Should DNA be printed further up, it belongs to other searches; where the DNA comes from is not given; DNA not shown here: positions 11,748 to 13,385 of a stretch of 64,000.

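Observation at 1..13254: Head-to-tail array of seven paralogous genes for an uncharacterised three-span surface-protein family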

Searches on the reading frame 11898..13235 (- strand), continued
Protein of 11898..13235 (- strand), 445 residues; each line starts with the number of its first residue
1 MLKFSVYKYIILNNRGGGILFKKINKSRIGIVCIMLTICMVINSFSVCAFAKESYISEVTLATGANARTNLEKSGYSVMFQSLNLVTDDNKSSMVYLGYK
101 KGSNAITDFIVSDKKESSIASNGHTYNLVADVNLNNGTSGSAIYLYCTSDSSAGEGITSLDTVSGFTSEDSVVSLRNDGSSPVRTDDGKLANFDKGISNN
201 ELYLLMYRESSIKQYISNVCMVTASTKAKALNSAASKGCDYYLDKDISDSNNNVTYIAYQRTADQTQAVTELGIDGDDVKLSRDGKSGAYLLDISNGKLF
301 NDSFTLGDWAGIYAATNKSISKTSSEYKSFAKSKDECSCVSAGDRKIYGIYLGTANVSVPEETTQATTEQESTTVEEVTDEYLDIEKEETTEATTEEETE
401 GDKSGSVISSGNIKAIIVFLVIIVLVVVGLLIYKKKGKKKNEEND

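Call 59: search_solved_structures(query=P0192, max_evalue=10, show_alignments=3)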
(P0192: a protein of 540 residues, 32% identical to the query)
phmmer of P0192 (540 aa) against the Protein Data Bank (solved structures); distinct sequences matched with E-value up to 10: 18.
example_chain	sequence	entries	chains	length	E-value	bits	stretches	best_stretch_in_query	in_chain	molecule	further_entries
8b6u_A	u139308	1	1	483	6.4e-09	38.4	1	139-534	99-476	Mpf2Ba1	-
8b6v_A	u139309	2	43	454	1.9e-08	36.8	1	132-534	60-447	Mpf2Ba1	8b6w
6fbm_A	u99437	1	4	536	0.0063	18.6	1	129-340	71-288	Gram-negative insecticidal protein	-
3t5o_A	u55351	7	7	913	0.45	12.5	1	221-318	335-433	Complement component C6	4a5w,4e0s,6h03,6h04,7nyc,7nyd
8b0f_B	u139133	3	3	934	0.46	12.5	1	221-318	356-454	Complement component C6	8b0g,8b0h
6cxo_A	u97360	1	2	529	0.69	11.9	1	142-249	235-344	Complement component C9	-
9kow_E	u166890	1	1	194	0.89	11.5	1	433-539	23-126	RaTG13 RBD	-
9kos_E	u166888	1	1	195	0.9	11.5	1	433-539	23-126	RaTG13 RBD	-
9jr4_E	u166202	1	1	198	0.94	11.5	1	433-539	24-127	Spike glycoprotein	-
7fh0_A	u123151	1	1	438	1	11.4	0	433-540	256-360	Spike protein S1,Spike protein S1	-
1v7l_A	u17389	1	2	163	1.2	11.1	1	437-524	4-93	3-isopropylmalate dehydratase small subunit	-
7drv_C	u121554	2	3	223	1.2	11.1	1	433-539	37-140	Spike glycoprotein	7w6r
27ke_B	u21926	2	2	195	1.2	11.1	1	433-540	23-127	Spike protein S1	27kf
7ttx_A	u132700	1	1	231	1.3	11.1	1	433-539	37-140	Spike glycoprotein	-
7p8i_B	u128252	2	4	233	1.4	10.9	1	433-539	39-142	Spike glycoprotein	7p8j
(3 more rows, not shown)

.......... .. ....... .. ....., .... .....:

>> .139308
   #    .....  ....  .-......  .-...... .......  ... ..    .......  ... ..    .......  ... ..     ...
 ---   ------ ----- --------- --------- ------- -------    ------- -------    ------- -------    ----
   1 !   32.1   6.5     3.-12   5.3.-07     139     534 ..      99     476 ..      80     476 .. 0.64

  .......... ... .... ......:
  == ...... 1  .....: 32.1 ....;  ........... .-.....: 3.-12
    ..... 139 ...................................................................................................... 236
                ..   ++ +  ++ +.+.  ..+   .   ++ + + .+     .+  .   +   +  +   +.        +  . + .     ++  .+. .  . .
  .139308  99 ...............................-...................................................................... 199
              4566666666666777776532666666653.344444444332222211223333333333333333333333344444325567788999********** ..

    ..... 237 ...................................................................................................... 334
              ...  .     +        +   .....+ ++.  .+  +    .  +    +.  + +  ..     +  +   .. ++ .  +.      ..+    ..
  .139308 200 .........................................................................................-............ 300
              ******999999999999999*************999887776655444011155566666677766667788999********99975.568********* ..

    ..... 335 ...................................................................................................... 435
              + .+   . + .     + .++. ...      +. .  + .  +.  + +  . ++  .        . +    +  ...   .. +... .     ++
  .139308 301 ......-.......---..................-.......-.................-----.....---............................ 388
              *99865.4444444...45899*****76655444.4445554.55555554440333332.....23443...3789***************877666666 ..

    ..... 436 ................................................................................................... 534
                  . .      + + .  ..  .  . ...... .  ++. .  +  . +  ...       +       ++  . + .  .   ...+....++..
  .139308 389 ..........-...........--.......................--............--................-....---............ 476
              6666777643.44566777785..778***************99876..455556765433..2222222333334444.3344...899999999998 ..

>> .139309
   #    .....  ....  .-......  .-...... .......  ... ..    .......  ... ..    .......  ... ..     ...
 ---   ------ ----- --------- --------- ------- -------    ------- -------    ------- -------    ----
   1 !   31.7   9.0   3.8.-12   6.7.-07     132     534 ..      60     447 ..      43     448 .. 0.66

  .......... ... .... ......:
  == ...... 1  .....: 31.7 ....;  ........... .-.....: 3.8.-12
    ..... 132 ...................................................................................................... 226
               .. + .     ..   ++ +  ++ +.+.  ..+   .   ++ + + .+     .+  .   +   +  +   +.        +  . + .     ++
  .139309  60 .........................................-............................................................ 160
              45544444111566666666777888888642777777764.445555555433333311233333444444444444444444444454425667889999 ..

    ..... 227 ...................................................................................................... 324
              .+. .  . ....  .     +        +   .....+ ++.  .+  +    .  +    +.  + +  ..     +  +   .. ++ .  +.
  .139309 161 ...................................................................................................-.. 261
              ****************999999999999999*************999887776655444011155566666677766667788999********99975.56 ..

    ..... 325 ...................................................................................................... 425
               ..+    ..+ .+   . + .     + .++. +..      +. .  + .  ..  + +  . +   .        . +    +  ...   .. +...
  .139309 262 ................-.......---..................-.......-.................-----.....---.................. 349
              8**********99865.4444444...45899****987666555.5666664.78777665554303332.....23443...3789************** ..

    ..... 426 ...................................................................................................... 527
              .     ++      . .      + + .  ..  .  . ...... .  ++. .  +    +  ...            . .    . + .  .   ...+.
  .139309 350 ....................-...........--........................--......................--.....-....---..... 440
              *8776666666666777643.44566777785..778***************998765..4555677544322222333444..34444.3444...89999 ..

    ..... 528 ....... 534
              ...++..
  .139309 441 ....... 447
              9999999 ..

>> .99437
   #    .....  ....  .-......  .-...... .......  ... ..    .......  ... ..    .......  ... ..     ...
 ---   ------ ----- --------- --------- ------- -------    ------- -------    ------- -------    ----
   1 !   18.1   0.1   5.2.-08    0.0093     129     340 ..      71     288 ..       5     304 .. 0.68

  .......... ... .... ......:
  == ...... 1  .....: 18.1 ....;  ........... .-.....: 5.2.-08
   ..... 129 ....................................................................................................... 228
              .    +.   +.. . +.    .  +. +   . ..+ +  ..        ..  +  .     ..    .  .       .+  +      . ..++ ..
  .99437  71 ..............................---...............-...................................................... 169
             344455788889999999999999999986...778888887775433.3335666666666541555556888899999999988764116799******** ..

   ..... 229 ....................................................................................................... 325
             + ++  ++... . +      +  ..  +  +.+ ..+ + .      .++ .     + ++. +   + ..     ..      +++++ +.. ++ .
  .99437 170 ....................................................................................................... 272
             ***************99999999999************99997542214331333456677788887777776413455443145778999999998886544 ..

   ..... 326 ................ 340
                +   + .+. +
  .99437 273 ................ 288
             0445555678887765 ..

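Call 87: search_protein_families(library=padloc, proteins=[window:11898-13178:-], max_evalue=0.01)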
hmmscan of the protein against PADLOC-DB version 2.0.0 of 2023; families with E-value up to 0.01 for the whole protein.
window:11898-13178:- (426 aa): 0 families
